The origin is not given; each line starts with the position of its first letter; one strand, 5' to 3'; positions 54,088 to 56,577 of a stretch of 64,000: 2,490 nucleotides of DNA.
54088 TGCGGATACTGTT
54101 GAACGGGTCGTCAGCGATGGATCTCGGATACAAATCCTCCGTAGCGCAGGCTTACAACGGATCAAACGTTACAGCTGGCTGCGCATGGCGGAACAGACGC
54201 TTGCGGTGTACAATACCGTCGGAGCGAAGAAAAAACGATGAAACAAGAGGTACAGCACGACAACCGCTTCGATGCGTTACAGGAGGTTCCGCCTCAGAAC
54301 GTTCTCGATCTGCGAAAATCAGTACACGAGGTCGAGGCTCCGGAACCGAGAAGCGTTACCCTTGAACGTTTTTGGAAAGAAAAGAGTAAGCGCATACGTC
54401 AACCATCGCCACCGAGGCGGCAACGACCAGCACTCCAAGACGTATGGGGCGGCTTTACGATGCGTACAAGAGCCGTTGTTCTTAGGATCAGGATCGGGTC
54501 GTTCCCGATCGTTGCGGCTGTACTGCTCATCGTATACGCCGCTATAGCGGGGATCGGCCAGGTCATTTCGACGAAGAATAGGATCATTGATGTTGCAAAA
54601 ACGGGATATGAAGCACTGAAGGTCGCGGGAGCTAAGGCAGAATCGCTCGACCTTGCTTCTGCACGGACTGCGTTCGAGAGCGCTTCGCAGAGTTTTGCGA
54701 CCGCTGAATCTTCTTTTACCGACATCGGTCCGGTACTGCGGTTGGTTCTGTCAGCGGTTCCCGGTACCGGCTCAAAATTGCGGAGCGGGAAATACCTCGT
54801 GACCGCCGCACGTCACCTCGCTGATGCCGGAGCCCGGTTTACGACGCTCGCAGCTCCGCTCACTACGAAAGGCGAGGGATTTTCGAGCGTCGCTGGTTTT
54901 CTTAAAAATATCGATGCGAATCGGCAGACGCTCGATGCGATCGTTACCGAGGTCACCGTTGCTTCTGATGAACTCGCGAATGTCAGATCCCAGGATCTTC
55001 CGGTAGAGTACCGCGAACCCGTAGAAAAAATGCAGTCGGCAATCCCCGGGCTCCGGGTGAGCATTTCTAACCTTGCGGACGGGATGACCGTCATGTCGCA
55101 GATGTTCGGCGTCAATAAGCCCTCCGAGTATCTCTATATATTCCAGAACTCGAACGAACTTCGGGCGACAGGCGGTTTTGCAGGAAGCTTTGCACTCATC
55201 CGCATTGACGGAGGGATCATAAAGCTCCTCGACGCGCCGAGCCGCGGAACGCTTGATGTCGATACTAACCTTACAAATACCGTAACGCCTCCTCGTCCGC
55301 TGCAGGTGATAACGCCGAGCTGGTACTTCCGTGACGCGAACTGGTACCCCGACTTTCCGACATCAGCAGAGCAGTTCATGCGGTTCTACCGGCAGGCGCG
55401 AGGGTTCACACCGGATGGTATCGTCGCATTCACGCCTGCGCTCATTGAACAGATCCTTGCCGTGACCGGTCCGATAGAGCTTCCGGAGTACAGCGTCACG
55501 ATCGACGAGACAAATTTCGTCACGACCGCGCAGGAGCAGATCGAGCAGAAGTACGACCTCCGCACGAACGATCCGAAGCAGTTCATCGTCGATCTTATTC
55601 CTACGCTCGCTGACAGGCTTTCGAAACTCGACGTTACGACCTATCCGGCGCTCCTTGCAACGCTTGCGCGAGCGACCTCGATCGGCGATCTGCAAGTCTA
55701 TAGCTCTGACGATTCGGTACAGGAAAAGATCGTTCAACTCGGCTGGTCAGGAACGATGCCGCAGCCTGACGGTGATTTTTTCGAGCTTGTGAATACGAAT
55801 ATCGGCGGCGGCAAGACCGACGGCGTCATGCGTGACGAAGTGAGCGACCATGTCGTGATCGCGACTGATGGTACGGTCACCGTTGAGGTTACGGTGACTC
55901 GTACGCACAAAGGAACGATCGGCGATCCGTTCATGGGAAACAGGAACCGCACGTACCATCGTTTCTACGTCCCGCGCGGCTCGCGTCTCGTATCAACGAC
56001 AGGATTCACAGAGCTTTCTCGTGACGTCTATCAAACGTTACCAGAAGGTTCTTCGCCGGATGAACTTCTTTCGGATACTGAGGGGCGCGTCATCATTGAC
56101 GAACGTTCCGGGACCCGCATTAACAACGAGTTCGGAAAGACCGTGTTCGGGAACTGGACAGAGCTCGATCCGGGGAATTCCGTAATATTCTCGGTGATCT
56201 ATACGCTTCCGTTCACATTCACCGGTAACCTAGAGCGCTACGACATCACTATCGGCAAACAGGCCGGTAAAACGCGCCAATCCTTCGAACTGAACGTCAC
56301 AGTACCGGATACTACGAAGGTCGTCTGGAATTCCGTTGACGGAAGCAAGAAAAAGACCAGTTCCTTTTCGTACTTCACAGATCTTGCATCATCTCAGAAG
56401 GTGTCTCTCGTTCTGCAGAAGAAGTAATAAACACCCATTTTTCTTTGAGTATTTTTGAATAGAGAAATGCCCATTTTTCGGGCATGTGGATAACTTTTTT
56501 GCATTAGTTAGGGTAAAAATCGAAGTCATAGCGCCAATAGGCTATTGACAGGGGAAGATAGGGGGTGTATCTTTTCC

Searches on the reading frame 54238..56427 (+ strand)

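Call 79: search_protein_families(library=pfam, proteins=[window:54238-56427:+], max_evalue=0.01)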
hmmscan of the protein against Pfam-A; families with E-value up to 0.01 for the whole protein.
window:54238-56427:+ (729 aa): 1 family
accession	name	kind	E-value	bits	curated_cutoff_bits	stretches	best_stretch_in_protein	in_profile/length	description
PF13196.11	DUF4012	-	3.1e-29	102.8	28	1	295-434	3-142/144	Protein of unknown function (DUF4012)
